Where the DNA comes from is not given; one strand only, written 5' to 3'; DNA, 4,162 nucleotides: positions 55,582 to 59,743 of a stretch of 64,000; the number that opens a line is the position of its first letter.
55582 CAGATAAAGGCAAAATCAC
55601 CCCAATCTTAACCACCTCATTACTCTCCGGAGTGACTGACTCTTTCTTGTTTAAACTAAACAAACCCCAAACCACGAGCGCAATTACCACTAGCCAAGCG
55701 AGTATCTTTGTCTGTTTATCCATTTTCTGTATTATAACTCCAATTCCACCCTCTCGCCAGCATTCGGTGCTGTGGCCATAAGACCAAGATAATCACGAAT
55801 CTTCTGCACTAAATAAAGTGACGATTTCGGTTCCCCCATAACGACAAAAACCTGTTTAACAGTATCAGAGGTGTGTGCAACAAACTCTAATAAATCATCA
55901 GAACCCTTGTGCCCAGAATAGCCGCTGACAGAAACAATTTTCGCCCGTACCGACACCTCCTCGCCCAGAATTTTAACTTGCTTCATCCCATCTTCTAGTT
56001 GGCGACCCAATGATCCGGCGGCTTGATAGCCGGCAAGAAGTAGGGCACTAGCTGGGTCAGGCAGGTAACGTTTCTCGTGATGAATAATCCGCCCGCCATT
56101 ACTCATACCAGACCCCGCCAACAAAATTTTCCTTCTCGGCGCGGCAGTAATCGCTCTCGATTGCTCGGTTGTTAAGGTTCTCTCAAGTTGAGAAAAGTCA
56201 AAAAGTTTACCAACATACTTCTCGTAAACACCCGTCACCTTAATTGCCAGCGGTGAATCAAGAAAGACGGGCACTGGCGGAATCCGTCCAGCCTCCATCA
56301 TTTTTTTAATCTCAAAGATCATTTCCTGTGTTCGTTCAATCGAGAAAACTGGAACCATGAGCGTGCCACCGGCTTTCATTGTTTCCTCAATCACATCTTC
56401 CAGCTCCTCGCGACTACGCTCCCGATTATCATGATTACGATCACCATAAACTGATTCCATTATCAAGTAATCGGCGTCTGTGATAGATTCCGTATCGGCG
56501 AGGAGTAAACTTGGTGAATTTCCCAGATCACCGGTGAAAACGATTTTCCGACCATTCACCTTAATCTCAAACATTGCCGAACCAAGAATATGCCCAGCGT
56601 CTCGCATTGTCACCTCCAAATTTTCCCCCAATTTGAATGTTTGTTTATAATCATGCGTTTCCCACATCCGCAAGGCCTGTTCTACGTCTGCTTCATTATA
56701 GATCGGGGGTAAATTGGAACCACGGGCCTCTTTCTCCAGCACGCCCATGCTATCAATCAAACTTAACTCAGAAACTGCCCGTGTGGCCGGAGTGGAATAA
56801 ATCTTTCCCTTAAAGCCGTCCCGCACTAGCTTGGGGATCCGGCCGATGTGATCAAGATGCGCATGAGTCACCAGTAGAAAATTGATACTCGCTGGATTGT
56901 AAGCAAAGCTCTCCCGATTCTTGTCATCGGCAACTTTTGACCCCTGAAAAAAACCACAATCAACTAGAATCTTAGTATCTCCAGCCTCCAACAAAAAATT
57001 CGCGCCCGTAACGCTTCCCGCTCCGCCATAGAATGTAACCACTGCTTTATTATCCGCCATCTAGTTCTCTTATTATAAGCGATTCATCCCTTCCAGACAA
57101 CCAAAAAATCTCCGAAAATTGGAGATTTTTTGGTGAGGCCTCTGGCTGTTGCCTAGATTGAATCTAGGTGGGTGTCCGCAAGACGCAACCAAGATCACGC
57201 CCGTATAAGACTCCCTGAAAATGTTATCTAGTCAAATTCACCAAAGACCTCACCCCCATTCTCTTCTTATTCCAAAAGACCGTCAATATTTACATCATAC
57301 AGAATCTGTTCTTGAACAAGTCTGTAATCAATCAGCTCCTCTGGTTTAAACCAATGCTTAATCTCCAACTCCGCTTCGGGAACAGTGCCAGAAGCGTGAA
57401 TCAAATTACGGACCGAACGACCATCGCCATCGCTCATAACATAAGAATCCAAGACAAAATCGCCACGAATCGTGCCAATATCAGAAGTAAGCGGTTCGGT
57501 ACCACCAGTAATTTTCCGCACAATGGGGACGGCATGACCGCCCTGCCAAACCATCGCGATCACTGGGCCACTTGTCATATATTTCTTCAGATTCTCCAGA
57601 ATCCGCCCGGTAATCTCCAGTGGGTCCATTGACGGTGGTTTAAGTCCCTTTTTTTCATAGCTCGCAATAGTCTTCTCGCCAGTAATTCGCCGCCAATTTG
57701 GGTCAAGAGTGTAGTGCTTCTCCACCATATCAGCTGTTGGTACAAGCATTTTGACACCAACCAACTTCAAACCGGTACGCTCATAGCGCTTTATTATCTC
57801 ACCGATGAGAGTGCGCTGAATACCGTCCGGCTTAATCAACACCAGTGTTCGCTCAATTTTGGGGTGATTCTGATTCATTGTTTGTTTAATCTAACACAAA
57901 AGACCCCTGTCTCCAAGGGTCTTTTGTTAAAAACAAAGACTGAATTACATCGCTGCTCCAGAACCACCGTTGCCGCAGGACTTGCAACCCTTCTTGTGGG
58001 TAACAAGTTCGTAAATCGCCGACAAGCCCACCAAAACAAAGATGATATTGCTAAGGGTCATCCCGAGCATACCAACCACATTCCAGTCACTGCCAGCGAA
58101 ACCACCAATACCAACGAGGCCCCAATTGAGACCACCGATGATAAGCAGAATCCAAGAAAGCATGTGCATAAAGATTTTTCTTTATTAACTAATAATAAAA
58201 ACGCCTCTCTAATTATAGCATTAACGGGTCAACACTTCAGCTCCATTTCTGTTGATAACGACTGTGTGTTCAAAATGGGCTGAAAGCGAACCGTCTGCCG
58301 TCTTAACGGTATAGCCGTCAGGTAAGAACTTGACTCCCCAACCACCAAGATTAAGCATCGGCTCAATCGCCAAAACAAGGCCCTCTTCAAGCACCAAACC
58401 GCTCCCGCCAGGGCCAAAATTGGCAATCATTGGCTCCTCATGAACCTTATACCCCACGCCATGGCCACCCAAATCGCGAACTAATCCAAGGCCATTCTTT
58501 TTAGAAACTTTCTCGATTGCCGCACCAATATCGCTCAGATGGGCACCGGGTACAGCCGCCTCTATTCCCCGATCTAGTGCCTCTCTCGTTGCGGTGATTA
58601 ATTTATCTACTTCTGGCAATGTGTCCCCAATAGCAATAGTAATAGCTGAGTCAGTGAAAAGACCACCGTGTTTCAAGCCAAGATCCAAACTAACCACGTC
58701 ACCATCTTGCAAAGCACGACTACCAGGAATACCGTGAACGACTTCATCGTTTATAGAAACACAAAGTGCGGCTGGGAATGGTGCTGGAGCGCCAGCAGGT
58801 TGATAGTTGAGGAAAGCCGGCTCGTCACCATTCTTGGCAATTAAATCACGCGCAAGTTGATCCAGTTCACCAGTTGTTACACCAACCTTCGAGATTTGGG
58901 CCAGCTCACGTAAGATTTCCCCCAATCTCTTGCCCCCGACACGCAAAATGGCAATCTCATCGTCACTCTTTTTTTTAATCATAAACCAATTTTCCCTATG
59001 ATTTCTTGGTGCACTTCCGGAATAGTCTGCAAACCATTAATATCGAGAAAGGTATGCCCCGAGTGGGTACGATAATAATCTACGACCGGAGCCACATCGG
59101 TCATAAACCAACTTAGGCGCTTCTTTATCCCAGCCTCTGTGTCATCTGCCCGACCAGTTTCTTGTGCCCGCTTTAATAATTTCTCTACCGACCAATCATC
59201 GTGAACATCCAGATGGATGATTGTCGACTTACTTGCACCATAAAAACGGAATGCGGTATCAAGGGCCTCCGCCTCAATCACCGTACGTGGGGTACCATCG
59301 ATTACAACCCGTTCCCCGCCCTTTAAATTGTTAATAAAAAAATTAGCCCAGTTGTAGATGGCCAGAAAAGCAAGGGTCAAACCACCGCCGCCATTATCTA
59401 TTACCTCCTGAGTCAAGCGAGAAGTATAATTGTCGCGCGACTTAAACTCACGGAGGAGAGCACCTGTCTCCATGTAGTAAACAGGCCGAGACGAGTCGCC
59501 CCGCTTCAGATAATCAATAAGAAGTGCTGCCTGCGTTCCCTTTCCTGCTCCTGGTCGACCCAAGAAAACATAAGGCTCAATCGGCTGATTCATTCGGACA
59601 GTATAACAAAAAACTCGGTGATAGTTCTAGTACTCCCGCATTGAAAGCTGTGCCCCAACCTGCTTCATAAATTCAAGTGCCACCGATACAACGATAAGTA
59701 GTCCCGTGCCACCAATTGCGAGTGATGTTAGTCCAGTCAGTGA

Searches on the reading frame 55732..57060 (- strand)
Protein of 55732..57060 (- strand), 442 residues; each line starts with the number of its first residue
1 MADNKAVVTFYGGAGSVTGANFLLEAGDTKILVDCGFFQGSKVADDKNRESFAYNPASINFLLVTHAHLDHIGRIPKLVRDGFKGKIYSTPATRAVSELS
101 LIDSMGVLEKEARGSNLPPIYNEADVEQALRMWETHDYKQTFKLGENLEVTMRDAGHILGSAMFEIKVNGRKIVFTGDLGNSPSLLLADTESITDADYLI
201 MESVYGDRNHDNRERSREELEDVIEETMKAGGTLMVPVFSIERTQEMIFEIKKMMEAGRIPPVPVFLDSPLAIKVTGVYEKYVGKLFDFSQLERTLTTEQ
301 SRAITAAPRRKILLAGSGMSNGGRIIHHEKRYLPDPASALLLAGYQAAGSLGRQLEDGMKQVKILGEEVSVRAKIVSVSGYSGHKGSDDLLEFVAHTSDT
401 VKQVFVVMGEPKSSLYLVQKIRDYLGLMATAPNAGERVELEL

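Call 55: search_protein_families(library=pfam, proteins=[window:55732-57060:-], max_evalue=0.00001)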
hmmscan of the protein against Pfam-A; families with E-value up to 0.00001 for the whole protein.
window:55732-57060:- (442 aa): 5 families
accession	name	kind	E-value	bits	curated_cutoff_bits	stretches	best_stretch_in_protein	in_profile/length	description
PF10996.14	Beta-Casp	-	4.4e-28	98.6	27.7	1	244-355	1-120/120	Beta-Casp domain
PF16661.11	Lactamase_B_6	-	5.3e-13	49.2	27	1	23-179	1-162/193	Metallo-beta-lactamase superfamily domain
PF00753.33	Lactamase_B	-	2.2e-12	47.8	22.7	1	22-198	9-162/196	Metallo-beta-lactamase superfamily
PF12706.13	Lactamase_B_2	-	3e-10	40.5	27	1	29-209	1-171/200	Beta-lactamase superfamily domain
PF07521.17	RMMBL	-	8e-10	39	21.6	1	369-426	2-57/63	Zn-dependent metallo-hydrolase RNA specificity domain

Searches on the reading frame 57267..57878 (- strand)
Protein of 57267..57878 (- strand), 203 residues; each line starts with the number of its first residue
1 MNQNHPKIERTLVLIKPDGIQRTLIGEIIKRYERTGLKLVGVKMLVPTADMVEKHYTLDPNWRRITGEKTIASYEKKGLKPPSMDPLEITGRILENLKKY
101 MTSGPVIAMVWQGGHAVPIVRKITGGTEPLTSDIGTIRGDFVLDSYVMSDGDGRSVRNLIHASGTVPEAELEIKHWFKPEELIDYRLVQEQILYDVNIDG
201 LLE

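Call 55: search_protein_families(library=pfam, proteins=[window:57267-57878:-], max_evalue=0.00001)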
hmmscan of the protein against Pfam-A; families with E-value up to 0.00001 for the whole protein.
window:57267-57878:- (203 aa): 1 family
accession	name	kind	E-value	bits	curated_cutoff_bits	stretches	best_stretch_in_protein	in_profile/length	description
PF00334.24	NDK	-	4e-36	124.3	27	2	95-181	58-134/135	Nucleoside diphosphate kinase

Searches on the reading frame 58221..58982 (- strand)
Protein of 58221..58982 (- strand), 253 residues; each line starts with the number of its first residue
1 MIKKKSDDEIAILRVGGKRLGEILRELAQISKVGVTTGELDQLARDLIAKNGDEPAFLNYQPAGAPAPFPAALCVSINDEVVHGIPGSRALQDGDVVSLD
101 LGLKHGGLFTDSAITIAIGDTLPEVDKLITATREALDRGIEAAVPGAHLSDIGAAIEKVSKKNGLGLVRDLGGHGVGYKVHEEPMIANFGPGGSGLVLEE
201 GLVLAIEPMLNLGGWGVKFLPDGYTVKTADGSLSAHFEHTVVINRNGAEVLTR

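Call 72: search_protein_families(library=pfam, proteins=[window:58221-58982:-], max_evalue=0.00001)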
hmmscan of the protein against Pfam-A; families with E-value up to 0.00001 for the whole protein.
window:58221-58982:- (253 aa): 1 family
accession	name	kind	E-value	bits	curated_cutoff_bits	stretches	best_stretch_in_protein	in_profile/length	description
PF00557.29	Peptidase_M24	-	6.2e-43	147.4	23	1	13-244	3-207/208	Metallopeptidase family M24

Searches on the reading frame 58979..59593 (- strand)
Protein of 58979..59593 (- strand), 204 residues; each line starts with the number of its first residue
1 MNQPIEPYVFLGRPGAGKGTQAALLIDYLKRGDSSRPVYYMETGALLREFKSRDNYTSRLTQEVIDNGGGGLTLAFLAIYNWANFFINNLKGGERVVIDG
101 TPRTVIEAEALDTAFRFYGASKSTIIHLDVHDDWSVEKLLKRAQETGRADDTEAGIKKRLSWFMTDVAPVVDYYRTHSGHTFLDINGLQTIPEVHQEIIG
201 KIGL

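Call 72: search_protein_families(library=pfam, proteins=[window:58979-59593:-], max_evalue=0.00001)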
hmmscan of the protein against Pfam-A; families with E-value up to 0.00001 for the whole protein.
window:58979-59593:- (204 aa): 2 families
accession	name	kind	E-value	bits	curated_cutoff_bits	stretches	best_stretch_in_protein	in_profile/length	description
PF00406.28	ADK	-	1.2e-20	74.7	26.8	1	11-177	2-149/151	Adenylate kinase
PF13207.12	AAA_17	-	3.2e-10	40.8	27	1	11-157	1-136/136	AAA domain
